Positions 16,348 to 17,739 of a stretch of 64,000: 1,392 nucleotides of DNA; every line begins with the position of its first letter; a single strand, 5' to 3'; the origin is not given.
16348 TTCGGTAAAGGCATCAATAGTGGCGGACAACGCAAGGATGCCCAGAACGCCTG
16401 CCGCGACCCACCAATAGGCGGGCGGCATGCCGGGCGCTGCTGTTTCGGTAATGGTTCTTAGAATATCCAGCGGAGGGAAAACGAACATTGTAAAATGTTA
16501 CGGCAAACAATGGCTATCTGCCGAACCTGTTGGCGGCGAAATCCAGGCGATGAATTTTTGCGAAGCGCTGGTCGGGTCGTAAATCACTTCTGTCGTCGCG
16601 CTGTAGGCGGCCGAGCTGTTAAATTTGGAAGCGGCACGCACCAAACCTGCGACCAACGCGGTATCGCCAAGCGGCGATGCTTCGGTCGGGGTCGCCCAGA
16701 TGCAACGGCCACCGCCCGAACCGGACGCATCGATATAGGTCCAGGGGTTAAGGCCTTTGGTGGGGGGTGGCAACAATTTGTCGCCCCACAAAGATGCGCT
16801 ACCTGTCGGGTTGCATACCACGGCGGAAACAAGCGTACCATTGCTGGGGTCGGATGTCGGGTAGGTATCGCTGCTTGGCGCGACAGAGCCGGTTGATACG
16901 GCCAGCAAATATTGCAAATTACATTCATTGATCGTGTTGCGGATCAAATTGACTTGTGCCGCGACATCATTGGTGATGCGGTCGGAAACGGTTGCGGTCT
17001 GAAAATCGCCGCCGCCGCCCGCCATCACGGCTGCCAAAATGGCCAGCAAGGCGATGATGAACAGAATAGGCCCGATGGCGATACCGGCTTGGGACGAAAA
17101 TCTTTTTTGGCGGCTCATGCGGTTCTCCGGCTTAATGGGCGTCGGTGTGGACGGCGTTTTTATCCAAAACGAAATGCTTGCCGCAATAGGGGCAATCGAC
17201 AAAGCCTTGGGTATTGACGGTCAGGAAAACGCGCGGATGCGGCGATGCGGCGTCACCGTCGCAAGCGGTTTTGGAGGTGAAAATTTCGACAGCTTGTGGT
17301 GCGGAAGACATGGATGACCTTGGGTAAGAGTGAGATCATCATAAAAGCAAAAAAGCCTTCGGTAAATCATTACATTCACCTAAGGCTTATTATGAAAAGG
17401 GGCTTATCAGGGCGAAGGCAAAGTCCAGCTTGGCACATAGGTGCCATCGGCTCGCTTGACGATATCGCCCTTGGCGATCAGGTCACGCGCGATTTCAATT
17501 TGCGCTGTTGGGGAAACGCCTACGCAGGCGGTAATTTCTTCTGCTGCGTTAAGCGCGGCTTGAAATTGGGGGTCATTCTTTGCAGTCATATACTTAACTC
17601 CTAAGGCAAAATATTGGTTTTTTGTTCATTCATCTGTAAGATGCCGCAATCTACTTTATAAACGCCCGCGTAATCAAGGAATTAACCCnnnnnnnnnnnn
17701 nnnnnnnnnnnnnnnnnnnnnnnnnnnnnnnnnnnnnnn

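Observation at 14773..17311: Orphan prepilin peptidase with an atypical pilin-like substrate, a CPYCG zinc-finger miniprotein and two tandem low-complexity proteins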

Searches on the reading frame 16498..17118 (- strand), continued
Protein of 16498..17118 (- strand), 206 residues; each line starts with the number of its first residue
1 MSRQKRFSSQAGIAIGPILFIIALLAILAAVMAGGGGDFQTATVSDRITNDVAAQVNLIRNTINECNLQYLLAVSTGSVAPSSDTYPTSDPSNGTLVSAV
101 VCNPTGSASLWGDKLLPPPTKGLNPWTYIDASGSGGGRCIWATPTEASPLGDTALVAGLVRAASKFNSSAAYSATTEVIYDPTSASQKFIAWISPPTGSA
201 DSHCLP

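Call 30: find_homologous_proteins(query=L061:1208-2950:+, max_evalue=1e-100)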
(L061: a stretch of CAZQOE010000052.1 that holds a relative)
Query L061:1208-2950:+ (580 aa): 909 proteins with E <= 1e-100 among 8000 candidates; the best 120 are listed.
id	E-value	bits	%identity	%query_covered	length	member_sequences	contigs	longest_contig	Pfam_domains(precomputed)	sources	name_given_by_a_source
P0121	0.0e+0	1280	100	100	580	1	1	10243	PF00437.27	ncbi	-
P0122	0.0e+0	1237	97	100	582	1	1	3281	PF00437.27,PF13481.13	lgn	-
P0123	0.0e+0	1203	92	100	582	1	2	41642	PF00437.27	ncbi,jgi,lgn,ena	ncbi:MAG: ATPase, T2SS/T4P/T4SS family [Bdellovibrionales bacterium]|jgi:type II secretory ATPase Gs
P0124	0.0e+0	1203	94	100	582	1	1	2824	PF00437.27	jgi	jgi:general secretion pathway protein E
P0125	0.0e+0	1141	88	100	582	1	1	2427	PF00437.27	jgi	-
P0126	0.0e+0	1140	88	100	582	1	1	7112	PF00437.27,PF13481.13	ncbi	-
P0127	0.0e+0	1132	87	100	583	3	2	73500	PF00437.27,PF13481.13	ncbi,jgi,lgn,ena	jgi:type II secretory ATPase GspE/PulE/Tfp pilus assembly ATPase PilB-like protein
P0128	0.0e+0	1123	87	99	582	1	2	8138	PF00437.27,PF13481.13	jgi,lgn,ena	-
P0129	0.0e+0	1122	86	100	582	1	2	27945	PF00437.27,PF13481.13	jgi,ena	jgi:type II secretory ATPase GspE/PulE/Tfp pilus assembly ATPase PilB-like protein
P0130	0.0e+0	1120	87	99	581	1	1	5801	PF00437.27,PF13481.13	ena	-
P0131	0.0e+0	1118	85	100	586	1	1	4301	PF00437.27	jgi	jgi:type II secretory ATPase GspE/PulE/Tfp pilus assembly ATPase PilB-like protein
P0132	0.0e+0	1113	86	99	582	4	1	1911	PF00437.27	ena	-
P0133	0.0e+0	1110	86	100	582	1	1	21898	PF00437.27,PF13481.13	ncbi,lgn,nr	ncbi:MAG: ATPase, T2SS/T4P/T4SS family [Alphaproteobacteria bacterium]|nr:ATPase, T2SS/T4P/T4SS fami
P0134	0.0e+0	1110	86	100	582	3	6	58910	PF00437.27,PF13481.13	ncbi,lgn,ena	-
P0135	0.0e+0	1105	86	100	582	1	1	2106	PF00437.27,PF13481.13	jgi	jgi:type II secretory ATPase GspE/PulE/Tfp pilus assembly ATPase PilB-like protein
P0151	0.0e+0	1068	84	97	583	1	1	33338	PF00437.27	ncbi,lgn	-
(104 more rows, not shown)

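Call 31: find_encoding_contigs(protein=P0151, flank=10000, max_places=4)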
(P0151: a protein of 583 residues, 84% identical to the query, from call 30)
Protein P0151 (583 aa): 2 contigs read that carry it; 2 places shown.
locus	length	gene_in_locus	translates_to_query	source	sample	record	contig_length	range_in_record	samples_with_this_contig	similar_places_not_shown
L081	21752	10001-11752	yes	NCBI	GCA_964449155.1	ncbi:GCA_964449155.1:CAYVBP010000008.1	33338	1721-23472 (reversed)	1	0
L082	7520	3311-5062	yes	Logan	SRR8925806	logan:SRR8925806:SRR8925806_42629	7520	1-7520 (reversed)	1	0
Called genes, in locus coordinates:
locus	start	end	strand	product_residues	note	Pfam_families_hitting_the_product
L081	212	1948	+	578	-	PF05496:RuvB_N (faint), PF13177:DNA_pol3_delta2, PF00004:AAA, PF13401:AAA_22 (faint), PF22608:DNAX_ATPase_lid, PF12169:DNA_pol3_gamma3, PF12362:DUF3646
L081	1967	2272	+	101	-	PF02575:YbaB_DNA_bd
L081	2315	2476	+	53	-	-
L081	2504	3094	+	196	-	PF21176:RecR_HhH, PF02132:RecR_ZnF (weak), PF01751:Toprim, PF13662:Toprim_4, PF21175:RecR_C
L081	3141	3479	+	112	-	-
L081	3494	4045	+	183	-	-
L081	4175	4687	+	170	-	PF01327:Pep_deformylase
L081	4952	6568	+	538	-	PF00890:FAD_binding_2 (faint), PF01266:DAO (weak), PF07992:Pyr_redox_2 (faint), PF13450:NAD_binding_8 (weak), PF21162:ETFQO_UQ-bd, PF05187:Fer4_ETF_QO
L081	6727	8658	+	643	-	PF00263:Secretin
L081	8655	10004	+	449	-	PF15780:ASH (faint), PF22544:HYDIN_VesB_CFA65-like_Ig (faint), PF22073:Cep192_D4 (faint)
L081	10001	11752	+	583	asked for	PF00437:T2SSE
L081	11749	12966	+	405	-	PF00482:T2SSF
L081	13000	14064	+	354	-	-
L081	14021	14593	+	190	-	-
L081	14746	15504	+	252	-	-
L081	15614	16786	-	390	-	PF00072:Response_reg, PF00563:EAL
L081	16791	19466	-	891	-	PF07695:7TMR-DISM_7TM, PF00989:PAS (faint), PF13426:PAS_9 (faint), PF08447:PAS_3, PF00512:HisKA, PF02518:HATPase_c, PF00072:Response_reg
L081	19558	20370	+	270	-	PF00106:adh_short, PF08659:KR, PF13561:adh_short_C2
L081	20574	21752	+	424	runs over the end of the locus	PF03109:ABC1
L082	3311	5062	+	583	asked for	PF00437:T2SSE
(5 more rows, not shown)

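Call 32: predict_structure(alignment_id=A1)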
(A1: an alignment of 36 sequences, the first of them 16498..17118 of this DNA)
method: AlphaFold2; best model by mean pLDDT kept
length: 206 residues; sequences in the alignment: 36
mean_pLDDT: 86.5   pTM: 0.74
mean pLDDT of the five models: 86.5, 84.8, 84.6, 83.3, 83.3
residues with pLDDT >= 90: 116; 70-90: 62; 50-70: 27; < 50: 1
segments of 3 or more residues with pLDDT < 50: none
pLDDT, mean of each block of 10 residues (from residue 1): 61 74 85 60 87 95 89 85 86 93 72 82 95 93 94 94 97 93 95 94 94
secondary structure, 60 per line:
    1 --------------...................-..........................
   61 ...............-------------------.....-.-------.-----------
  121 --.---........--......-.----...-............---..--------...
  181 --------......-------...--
elements in order: H15-33 H35-75 E127-131 E137-142 H153-164 E178-180 E189-194

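Call 34: fold_search(model_id=the predicted structure, library=pdb)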
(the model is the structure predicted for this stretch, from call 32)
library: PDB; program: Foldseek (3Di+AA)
matches with E <= 10: 58; with E <= 0.001: 0
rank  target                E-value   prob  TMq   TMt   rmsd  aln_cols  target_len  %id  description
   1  9tfy_A                3.4e-01  0.11  0.19  0.12  13.8       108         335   10  Arabidopsis thaliana Casein Kinase 2 (CK2) alpha1 - beta1 complex bound to inositol hexakisphosphate (InsP6) (released 2025-12-17)
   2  5ouu_A                4.2e-01  0.04  0.16  0.11  14.4       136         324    8  The crystal structure of CK2alpha in complex with compound 22 (released 2018-02-28)
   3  1zoh                  8.0e-01  0.14  0.21  0.14   6.2        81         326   10  Crystal structure of protein kinase CK2 in complex with TBB-derivatives inhibitors (released 2005-11-29)
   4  8jsu_B                8.0e-01  0.09  0.17  0.13   7.1        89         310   12  The crystal structure of TvaE in complex with TvaLP (released 2025-09-03)
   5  6l22                  8.5e-01  0.10  0.19  0.13   6.6        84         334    7  Crystal structure of CK2a1 H115Y with hematein (released 2020-02-26)
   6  7t31_C                9.0e-01  0.21  0.35  0.18   8.4       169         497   12  X-ray Structure of Clostridiodies difficile PilW (released 2022-10-19)
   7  6hbn_A                9.0e-01  0.12  0.19  0.12   7.2        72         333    6  HIGH-SALT STRUCTURE OF PROTEIN KINASE CK2 CATALYTIC SUBUNIT (ISOFORM CK2ALPHA/CSKN2A1 GENE PRODUCT) IN COMPLEX WITH TH (released 2019-03-27)
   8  9eq0_B                9.0e-01  0.08  0.18  0.12   8.8        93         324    8  Crystal structure of human Casein Kinase II subunit alpha (CK2a1) in complex with allosteric ligand FGJG12 (released 2024-05-01)
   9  9hk5                  1.0e+00  0.13  0.19  0.13   5.9        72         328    8  Structure of a mutant of human protein kinase CK2alpha' that equals its isoenzyme CK2alpha in affinity to the regulatory (released 2025-05-07)
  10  8jsu_D                1.7e+00  0.06  0.17  0.13   7.1        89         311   12  The crystal structure of TvaE in complex with TvaLP (released 2025-09-03)
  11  4g1w_A                1.7e+00  0.03  0.13  0.10  11.4        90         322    9  Crystal structure of JNK1 in complex with JIP1 peptide and 7-Fluoro-3-[4-(2-hydroxy-ethanesulfonyl)-benzyl]-4-oxo-1-ph (released 2013-07-17)
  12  5otl_A                1.8e+00  0.10  0.21  0.14   7.2        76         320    6  The crystal structure of CK2alpha in complex with compound 29 (released 2018-02-28)
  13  6cpy_B                2.5e+00  0.08  0.22  0.18   6.2        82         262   10  Structure of apo GRMZM2G135359 pseudokinase (released 2018-04-04)
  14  5xvu_A                2.5e+00  0.06  0.19  0.13   7.5        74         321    7  Crystal structure of the protein kinase CK2 catalytic domain from Plasmodium falciparum bound to ATP (released 2017-07-12)
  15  9av7                  3.3e+00  0.04  0.18  0.13   6.5        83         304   12  Crystal structure of CMGC family protein kinase from Trichomonas vaginalis (AMP-PNP) (released 2024-03-13)
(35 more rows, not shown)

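Call 70: search_protein_families(library=pfam, proteins=[L058:11145-11618:+, L004:2145-2687:+, L081:13000-14064:+, L081:14021-14593:+, L081:8655-10004:+, L081:14746-15504:+, L058:5933-6961:+, L058:6958-7557:+], max_evalue=1)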
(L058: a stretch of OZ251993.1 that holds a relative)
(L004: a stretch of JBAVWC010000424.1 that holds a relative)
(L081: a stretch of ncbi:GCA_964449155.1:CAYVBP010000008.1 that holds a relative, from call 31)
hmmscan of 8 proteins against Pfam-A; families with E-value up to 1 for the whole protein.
L058:11145-11618:+ (157 aa): 1 family
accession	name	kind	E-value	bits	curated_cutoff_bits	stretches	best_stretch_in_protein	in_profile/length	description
PF01478.23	Peptidase_A24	-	2.2e-06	28.5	26.5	1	16-122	2-102/104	Type IV leader peptidase family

L004:2145-2687:+ (180 aa): 2 families
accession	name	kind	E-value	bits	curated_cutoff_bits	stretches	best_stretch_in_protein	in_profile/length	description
PF01478.23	Peptidase_A24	-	3.8e-05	24.5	26.5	1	30-136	3-102/104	Type IV leader peptidase family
PF05038.18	Cytochrom_B558a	-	0.049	13.7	25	1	50-120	18-82/184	Cytochrome Cytochrome b558 alpha-subunit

L081:13000-14064:+ (354 aa): 1 family
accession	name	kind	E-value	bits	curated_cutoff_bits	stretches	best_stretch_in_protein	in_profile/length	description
PF09919.14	DUF2149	-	0.2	12.5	27.1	1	221-275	7-64/92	Uncharacterized conserved protein (DUF2149)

L081:14021-14593:+ (190 aa): 0 families

L081:8655-10004:+ (449 aa): 4 families
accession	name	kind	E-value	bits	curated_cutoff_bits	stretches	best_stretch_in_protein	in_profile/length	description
PF15780.11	ASH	-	2.7e-10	40.7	27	2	195-279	12-92/98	Abnormal spindle-like microcephaly-assoc'd, ASPM-SPD-2-Hydin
PF22073.2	Cep192_D4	-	2.8e-07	31.1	35.5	1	194-290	8-109/112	Cep192 domain 4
PF22544.2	HYDIN_VesB_CFA65-like_Ig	-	4.5e-07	30.5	25.5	1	78-164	9-90/100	HYDIN/CFA65/VesB-like, Ig-like domain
PF16887.10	DUF5081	-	0.15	11.5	27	1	358-396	11-50/231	Domain of unknown function (DUF5081)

L081:14746-15504:+ (252 aa): 0 families

L058:5933-6961:+ (342 aa): 0 families

L058:6958-7557:+ (199 aa): 0 families

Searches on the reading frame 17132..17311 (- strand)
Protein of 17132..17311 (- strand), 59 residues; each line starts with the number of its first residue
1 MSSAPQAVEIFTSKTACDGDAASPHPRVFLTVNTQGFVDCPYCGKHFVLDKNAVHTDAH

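Call 3: search_protein_families(library=pfam, proteins=[window:17132-17311:-], max_evalue=0.1)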
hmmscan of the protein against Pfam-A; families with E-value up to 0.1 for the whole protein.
window:17132-17311:- (59 aa): 5 families
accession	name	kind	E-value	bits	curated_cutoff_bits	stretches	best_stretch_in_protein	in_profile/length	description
PF10276.14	zf-CHCC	-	5.3e-12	46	27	1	14-47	3-37/37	Zinc-finger domain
PF13913.12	zf-C2HC_2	-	0.04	14.1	27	1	39-54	4-19/25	zinc-finger of a C2HC-type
PF13248.11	Zn_ribbon_3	-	0.056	13.4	27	1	38-47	3-11/26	zinc-ribbon domain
PF01215.24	COX5B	-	0.067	13.3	31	1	15-58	83-126/129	Cytochrome c oxidase subunit Vb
PF14255.11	Cys_rich_CPXG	-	0.091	13.1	25.2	0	38-49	1-12/52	Cysteine-rich CPXCG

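Call 4: search_protein_families(library=ncbifam, proteins=[window:17132-17311:-], max_evalue=0.1)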
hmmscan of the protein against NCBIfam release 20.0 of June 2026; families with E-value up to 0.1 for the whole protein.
window:17132-17311:- (59 aa): 1 family
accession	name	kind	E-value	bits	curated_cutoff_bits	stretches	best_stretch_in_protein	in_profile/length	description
NF001606.0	PRK00398.1-3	equivalog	0.059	13.2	72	1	36-51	18-32/44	DNA-directed RNA polymerase subunit P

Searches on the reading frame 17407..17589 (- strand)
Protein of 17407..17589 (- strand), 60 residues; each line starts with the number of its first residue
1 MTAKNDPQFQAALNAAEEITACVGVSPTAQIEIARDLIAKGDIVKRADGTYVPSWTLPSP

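Call 3: search_protein_families(library=pfam, proteins=[window:17407-17589:-], max_evalue=0.1)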
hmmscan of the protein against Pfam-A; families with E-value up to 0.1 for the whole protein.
window:17407-17589:- (60 aa): 1 family
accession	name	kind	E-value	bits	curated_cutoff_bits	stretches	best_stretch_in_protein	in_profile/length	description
PF13338.12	AbiEi_4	-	0.098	13.2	25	0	17-52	17-47/49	Transcriptional regulator, AbiEi antitoxin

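Call 4: search_protein_families(library=ncbifam, proteins=[window:17407-17589:-], max_evalue=0.1)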
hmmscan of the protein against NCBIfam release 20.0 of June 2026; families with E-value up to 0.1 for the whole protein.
window:17407-17589:- (60 aa): 0 families
